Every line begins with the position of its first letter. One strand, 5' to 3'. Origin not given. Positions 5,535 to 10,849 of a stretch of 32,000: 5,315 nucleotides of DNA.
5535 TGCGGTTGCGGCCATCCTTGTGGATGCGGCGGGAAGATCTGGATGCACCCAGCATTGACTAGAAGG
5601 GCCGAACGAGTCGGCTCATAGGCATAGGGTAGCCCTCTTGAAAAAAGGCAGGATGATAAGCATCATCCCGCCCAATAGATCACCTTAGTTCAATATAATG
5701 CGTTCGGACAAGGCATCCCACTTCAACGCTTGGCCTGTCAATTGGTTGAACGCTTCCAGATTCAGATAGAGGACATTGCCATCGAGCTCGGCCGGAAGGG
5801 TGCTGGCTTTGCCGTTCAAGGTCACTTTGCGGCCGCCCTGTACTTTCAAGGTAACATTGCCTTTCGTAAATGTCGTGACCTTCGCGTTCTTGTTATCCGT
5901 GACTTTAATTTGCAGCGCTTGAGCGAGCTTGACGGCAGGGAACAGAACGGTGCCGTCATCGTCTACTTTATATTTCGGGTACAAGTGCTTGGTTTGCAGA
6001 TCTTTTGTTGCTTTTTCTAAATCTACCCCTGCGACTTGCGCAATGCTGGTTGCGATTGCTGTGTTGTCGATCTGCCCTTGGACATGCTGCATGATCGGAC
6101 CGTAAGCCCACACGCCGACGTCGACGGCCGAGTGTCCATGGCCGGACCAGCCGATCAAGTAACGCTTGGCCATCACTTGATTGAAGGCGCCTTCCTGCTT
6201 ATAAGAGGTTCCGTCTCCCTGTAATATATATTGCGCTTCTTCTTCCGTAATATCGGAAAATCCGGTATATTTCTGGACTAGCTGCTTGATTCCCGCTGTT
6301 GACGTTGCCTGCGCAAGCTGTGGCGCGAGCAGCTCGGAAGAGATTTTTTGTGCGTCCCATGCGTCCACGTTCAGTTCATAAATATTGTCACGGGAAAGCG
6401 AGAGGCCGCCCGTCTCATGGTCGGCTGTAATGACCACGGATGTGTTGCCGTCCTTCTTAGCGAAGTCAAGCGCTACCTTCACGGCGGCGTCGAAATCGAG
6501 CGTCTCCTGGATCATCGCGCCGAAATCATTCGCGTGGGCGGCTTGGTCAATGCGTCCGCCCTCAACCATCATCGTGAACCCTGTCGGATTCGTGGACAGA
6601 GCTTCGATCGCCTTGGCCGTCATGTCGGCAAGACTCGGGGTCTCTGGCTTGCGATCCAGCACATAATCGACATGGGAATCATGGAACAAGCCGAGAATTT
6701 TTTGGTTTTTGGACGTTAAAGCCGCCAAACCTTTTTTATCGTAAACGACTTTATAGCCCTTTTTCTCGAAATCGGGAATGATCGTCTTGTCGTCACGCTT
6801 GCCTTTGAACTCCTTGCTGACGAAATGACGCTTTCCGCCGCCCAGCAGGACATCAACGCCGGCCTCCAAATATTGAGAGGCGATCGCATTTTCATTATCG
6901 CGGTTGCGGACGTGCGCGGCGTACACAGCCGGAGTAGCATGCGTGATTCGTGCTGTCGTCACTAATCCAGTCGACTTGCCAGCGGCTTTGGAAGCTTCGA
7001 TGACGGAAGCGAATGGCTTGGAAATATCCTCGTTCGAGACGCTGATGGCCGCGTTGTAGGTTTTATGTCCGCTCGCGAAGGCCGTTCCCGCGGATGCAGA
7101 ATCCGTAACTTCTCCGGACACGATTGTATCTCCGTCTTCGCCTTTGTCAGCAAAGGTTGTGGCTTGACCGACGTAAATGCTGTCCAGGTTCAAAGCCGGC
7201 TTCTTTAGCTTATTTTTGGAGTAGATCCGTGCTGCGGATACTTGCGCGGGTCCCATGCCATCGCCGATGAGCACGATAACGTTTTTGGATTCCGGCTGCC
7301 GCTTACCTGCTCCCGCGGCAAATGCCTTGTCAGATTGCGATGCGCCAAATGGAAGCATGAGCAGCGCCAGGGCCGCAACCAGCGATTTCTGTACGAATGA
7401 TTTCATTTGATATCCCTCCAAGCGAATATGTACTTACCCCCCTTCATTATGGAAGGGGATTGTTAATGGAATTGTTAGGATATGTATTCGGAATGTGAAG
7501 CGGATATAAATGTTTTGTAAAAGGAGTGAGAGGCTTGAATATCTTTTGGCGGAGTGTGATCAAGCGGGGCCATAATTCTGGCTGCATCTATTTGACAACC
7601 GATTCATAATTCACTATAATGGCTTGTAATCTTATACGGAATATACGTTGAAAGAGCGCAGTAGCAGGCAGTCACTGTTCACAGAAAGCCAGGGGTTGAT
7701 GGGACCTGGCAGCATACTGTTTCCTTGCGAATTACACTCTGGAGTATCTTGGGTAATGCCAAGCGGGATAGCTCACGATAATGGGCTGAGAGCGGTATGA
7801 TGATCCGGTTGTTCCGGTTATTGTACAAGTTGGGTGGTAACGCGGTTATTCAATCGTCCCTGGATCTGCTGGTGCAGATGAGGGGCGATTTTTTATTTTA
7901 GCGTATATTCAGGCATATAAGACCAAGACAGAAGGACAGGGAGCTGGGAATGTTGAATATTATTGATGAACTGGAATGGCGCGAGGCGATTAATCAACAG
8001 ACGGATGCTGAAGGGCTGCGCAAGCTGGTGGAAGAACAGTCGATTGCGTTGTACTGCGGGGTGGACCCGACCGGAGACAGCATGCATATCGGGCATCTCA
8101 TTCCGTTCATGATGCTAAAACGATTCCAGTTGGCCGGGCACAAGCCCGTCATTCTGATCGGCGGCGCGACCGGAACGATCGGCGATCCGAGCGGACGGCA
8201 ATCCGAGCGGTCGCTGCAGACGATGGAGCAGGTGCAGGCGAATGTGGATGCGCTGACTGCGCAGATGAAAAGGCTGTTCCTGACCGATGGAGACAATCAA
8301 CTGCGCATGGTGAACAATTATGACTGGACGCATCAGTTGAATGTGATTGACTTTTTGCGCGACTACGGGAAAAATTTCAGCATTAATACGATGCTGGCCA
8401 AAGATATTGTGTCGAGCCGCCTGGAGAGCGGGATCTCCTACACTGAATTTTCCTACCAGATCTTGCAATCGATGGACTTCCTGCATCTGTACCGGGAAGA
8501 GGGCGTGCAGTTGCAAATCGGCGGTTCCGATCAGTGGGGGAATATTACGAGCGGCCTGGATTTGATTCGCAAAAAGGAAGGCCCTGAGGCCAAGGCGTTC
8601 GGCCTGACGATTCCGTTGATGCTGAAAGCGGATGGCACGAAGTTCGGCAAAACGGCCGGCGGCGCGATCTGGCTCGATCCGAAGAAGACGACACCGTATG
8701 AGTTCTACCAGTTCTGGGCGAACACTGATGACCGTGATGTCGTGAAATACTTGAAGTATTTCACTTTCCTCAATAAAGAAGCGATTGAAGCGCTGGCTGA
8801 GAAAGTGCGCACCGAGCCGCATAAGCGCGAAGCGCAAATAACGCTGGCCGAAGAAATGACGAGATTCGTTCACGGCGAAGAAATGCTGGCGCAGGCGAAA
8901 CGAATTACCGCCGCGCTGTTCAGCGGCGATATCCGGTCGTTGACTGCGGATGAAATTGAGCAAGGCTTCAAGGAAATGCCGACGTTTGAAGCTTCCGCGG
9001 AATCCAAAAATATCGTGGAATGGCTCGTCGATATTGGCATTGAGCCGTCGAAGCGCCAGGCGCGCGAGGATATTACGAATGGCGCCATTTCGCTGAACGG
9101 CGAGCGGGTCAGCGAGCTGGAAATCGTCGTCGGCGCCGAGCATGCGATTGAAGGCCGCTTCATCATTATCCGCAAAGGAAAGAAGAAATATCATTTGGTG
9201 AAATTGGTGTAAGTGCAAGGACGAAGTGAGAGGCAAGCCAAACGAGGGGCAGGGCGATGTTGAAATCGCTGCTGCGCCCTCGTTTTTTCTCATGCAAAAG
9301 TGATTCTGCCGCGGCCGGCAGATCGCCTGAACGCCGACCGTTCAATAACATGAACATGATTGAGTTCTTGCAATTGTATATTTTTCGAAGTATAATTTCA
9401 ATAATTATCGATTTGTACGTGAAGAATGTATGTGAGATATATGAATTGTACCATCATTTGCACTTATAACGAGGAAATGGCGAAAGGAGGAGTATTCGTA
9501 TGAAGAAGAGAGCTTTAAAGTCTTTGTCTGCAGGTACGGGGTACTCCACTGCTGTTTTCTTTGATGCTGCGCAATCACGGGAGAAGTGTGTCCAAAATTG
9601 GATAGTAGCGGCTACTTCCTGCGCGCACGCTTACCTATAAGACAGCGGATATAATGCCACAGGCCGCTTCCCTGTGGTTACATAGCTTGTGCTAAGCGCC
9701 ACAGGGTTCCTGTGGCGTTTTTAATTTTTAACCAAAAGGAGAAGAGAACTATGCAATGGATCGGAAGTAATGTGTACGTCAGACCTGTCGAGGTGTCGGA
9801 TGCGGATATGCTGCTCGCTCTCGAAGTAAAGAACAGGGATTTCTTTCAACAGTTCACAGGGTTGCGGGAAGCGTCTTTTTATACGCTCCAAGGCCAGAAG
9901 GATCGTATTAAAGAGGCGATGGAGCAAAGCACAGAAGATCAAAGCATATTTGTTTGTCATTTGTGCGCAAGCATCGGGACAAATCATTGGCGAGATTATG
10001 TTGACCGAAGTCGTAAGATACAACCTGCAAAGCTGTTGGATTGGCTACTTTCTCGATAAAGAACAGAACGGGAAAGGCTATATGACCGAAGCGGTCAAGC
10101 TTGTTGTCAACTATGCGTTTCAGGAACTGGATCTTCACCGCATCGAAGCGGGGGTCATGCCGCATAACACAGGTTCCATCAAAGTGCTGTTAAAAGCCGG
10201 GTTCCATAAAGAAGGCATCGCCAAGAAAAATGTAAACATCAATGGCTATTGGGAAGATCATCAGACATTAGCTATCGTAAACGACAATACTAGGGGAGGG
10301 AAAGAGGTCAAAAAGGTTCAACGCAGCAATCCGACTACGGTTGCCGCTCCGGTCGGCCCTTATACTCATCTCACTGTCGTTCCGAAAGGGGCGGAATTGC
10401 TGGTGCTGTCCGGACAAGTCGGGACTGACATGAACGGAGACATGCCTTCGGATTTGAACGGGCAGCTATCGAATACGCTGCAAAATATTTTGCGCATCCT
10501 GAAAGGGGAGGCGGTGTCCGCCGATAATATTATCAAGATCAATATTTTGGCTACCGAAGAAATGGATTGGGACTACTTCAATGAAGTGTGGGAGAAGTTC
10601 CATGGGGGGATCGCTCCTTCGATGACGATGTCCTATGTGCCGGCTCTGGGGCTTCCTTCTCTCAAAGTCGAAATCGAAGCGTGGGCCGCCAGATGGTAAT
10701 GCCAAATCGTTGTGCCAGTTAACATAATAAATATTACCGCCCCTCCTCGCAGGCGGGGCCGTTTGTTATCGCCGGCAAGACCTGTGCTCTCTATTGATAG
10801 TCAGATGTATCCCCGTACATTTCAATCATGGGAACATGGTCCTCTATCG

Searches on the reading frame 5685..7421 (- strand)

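Call 14: search_protein_families(library=pfam, proteins=[window:5685-7421:-], max_evalue=0.00001)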
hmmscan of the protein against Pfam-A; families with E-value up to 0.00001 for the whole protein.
window:5685-7421:- (578 aa): 3 families
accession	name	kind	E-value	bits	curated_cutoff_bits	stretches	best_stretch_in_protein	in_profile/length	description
PF00245.25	Alk_phosphatase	-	4.1e-100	336.1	24.4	1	46-464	2-421/423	Alkaline phosphatase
PF07833.16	Cu_amine_oxidN1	-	6.8e-09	36.1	24.2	1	488-576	16-107/108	Copper amine oxidase N-terminal domain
PF01676.23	Metalloenzyme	-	1.5e-06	28.4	24.3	0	259-337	127-202/252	Metalloenzyme superfamily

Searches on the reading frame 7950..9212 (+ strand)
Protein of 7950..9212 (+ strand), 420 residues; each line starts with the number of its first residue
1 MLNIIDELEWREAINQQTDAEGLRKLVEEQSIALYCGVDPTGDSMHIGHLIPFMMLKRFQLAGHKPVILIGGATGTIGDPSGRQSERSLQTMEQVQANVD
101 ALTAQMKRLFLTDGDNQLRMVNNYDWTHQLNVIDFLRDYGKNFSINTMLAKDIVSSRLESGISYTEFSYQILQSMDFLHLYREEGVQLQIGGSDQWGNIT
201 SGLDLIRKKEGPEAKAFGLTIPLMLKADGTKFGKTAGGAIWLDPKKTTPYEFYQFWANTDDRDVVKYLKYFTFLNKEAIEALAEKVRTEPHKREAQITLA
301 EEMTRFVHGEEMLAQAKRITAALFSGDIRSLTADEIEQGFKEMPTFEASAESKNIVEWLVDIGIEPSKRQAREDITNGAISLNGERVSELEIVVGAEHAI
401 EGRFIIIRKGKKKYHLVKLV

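Call 14: search_protein_families(library=pfam, proteins=[window:7950-9212:+], max_evalue=0.00001)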
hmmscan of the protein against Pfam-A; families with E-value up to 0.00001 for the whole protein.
window:7950-9212:+ (420 aa): 3 families
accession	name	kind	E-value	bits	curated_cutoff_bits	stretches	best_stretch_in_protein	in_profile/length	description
PF00579.31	tRNA-synt_1b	-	1.4e-84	284.3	21.1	1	29-324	3-291/292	tRNA synthetases class I (W and Y)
PF22421.1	SYY_C-terminal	-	3.1e-35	120.4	27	1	335-417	1-83/83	Tyrosine--tRNA ligase SYY-like C-terminal domain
PF01479.30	S4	-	3.6e-06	27.1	22.8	1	357-395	5-43/48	S4 domain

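Call 42: find_homologous_proteins(query=window:7950-9212:+, max_evalue=1e-150)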
Query window:7950-9212:+ (420 aa): 6827 proteins with E <= 1e-150 among 8000 candidates; the best 120 are listed.
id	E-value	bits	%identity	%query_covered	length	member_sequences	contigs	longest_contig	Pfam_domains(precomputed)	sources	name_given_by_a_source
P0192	4.7e-273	923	98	100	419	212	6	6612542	PF22421.2,PF00579.32,PF01479.31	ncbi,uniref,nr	ncbi:tyrosine--tRNA ligase [Paenibacillus thiaminolyticus]|uniref:Tyrosine--tRNA ligase n=7 Tax=Paen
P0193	1.1e-255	866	91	100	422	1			PF22421.2,PF00579.32,PF01479.31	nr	nr:tyrosine--tRNA ligase [Paenibacillus brevis]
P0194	4.7e-255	864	90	100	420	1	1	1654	PF22421.2,PF00579.32,PF01479.31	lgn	-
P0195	4.9e-255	864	90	100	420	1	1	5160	PF22421.2,PF00579.32,PF01479.31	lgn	-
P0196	1.3e-253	859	90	100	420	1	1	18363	PF22421.2,PF00579.32,PF01479.31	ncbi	ncbi:Tyrosine--tRNA ligase [compost metagenome]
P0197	1.4e-253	859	89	100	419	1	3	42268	PF22421.2,PF00579.32,PF01479.31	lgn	-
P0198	1.9e-253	859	89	100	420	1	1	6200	PF22421.2,PF00579.32,PF01479.31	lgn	-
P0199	1.1e-252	856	89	100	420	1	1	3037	PF22421.2,PF00579.32,PF01479.31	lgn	-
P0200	3.4e-252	855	89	100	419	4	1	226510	PF22421.2,PF00579.32,PF01479.31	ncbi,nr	ncbi:tyrosine--tRNA ligase [Fontibacillus panacisegetis]|nr:tyrosine--tRNA ligase [Fontibacillus sol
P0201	4.3e-252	854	89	100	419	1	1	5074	PF22421.2,PF00579.32,PF01479.31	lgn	-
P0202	4.7e-252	854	89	100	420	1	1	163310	PF22421.2,PF00579.32,PF01479.31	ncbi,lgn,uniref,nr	ncbi:tyrosyl-tRNA synthetase [Fontibacillus panacisegetis]|uniref:Tyrosine--tRNA ligase n=2 Tax=Font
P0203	1.2e-251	853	89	100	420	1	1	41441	PF22421.2,PF00579.32,PF01479.31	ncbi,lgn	ncbi:Tyrosine--tRNA ligase [compost metagenome]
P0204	1.8e-251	852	89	100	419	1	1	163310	PF22421.2,PF00579.32,PF01479.31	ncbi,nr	ncbi:tyrosine--tRNA ligase [Fontibacillus panacisegetis]|nr:tyrosine--tRNA ligase [Fontibacillus pan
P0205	1.9e-251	852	89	100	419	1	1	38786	PF22421.2,PF00579.32,PF01479.31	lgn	-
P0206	2.9e-251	852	88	100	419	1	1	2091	PF22421.2,PF00579.32,PF01479.31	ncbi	ncbi:Tyrosine--tRNA ligase [compost metagenome]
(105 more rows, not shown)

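Call 43: find_encoding_contigs(protein=P0192, flank=10000, max_places=6)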
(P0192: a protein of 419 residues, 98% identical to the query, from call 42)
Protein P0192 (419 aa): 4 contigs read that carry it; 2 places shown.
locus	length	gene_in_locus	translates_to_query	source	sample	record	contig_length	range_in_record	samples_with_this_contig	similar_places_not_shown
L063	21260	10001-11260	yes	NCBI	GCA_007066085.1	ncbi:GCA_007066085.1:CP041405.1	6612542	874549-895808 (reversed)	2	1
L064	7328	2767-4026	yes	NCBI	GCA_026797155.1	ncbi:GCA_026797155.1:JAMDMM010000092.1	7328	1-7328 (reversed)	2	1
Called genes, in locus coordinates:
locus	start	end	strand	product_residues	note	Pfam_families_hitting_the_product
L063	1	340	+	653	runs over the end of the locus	PF00270:DEAD (faint), PF13307:Helicase_C_2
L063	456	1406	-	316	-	PF00356:LacI, PF00532:Peripla_BP_1, PF13377:Peripla_BP_3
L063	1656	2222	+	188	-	PF00440:TetR_N, PF16295:TetR_C_10, PF22604:TetR_HI_0893_C (weak)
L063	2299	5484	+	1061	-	PF00067:p450, PF00258:Flavodoxin_1, PF00667:FAD_binding_1, PF00175:NAD_binding_1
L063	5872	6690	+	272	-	-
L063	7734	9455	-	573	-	PF00245:Alk_phosphatase, PF01676:Metalloenzyme (faint), PF07833:Cu_amine_oxidN1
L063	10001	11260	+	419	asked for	PF00579:tRNA-synt_1b, PF22421:SYY_C-terminal, PF01479:S4 (weak)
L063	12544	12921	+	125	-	PF03965:Penicillinase_R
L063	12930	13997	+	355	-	PF05569:Peptidase_M56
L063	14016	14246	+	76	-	-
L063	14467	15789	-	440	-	PF01609:DDE_Tnp_1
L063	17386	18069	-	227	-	-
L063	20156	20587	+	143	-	PF22381:Staph_reg_Sar_Rot (weak), PF01978:TrmB (faint), PF12802:MarR_2, PF01022:HTH_5 (weak), PF01047:MarR, PF13463:HTH_27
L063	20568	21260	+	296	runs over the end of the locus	PF00753:Lactamase_B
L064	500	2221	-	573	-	PF00245:Alk_phosphatase, PF01676:Metalloenzyme (faint), PF07833:Cu_amine_oxidN1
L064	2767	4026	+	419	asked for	PF00579:tRNA-synt_1b, PF22421:SYY_C-terminal, PF01479:S4 (weak)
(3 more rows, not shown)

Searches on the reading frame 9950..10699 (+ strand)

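Call 14: search_protein_families(library=pfam, proteins=[window:9950-10699:+], max_evalue=0.00001)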
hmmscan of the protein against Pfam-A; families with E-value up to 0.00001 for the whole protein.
window:9950-10699:+ (249 aa): 4 families
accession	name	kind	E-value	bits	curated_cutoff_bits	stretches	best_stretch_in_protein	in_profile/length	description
PF13302.13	Acetyltransf_3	-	8.7e-20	72.3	25.4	1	2-86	56-138/138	Acetyltransferase (GNAT) domain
PF01042.26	Ribonuc_L-PSP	-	8.8e-18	64.9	27.3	1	133-247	6-120/121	Endoribonuclease L-PSP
PF13420.13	Acetyltransf_4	-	1.3e-13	51.7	24.3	1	6-104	54-153/155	Acetyltransferase (GNAT) domain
PF00583.31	Acetyltransf_1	-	1.8e-09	38.3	20.7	1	4-85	37-116/116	Acetyltransferase (GNAT) family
